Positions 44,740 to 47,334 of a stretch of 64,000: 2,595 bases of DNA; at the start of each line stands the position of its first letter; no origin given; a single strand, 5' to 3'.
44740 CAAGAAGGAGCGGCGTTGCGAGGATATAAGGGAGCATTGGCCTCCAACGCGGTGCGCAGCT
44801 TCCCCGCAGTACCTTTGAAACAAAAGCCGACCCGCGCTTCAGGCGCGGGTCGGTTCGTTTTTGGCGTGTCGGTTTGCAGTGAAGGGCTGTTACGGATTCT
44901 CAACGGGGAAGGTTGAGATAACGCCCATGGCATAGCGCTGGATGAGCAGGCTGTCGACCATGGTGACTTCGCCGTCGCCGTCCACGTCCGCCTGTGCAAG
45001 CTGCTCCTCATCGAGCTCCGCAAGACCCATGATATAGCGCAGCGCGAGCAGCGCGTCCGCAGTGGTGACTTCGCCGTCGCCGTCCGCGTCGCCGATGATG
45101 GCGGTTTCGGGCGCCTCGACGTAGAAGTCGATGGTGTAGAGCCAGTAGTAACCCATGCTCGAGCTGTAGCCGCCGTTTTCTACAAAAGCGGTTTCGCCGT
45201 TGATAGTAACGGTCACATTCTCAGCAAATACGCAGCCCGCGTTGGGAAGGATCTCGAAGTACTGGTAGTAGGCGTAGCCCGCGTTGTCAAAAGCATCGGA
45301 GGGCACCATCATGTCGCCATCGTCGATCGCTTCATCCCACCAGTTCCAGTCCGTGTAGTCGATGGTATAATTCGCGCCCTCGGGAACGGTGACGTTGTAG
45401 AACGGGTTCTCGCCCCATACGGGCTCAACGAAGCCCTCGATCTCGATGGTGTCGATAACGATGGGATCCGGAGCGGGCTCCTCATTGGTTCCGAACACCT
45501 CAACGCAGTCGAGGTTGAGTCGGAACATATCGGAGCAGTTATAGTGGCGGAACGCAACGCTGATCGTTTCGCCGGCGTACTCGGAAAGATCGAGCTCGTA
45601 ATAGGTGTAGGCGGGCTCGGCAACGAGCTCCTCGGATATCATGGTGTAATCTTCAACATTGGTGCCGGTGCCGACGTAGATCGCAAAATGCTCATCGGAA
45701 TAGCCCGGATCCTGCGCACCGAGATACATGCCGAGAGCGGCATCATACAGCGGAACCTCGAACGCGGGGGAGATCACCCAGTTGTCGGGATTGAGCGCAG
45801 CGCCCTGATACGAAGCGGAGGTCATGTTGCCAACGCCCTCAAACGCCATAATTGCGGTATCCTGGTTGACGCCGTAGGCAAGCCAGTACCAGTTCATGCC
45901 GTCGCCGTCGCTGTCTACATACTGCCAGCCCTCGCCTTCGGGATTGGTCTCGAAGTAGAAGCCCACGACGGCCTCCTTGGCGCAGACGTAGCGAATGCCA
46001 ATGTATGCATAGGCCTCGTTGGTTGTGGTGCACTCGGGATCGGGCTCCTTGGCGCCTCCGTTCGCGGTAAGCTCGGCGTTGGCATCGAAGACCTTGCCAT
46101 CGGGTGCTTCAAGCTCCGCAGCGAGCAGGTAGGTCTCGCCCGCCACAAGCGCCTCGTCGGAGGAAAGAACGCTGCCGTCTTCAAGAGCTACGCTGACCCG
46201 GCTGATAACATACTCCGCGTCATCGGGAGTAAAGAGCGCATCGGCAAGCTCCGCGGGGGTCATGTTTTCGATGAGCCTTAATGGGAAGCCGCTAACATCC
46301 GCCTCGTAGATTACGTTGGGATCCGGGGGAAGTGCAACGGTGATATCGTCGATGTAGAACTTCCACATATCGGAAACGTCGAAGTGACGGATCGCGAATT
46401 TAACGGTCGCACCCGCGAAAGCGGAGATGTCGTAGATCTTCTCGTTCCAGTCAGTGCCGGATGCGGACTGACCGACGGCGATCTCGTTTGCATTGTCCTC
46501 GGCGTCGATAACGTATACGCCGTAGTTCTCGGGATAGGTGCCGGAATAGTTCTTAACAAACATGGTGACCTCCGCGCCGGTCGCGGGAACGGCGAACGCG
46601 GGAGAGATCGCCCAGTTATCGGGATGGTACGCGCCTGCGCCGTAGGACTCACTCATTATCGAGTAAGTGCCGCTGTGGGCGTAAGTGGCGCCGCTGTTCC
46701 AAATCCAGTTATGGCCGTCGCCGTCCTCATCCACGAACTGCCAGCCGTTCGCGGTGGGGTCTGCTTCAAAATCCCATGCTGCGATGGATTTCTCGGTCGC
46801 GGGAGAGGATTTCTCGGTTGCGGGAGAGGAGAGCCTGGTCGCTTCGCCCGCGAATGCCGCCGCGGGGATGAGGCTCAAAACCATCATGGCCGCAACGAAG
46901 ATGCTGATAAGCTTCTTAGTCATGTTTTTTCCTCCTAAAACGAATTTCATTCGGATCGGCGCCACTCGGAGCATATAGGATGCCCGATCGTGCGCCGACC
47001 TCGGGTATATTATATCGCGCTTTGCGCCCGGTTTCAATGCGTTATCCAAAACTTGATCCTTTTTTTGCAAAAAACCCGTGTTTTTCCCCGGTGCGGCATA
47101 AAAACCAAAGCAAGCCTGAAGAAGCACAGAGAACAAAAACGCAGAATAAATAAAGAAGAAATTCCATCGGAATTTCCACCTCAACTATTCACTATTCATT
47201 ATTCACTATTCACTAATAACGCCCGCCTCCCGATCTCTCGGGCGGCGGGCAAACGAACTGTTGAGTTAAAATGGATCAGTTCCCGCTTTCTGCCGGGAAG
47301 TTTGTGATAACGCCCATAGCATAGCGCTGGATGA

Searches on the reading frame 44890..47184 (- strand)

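Call 99: search_protein_families(library=pfam, proteins=[window:44890-47184:-], max_evalue=0.00001)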
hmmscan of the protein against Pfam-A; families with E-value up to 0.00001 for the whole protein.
window:44890-47184:- (764 aa): 3 families
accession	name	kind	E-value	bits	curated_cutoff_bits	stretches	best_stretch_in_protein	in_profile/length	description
PF07675.18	Cleaved_Adhesin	-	7.7e-42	143.6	21.4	2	411-563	8-174/174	Cleaved Adhesin Domain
PF00404.24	Dockerin_1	-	2.9e-11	43.8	22.9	1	698-751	2-55/57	Dockerin type I domain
PF20773.4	InhA-like_MAM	-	2.7e-06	27.5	26.9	0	234-285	111-164/191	Immune inhibitor A-like, MAM domain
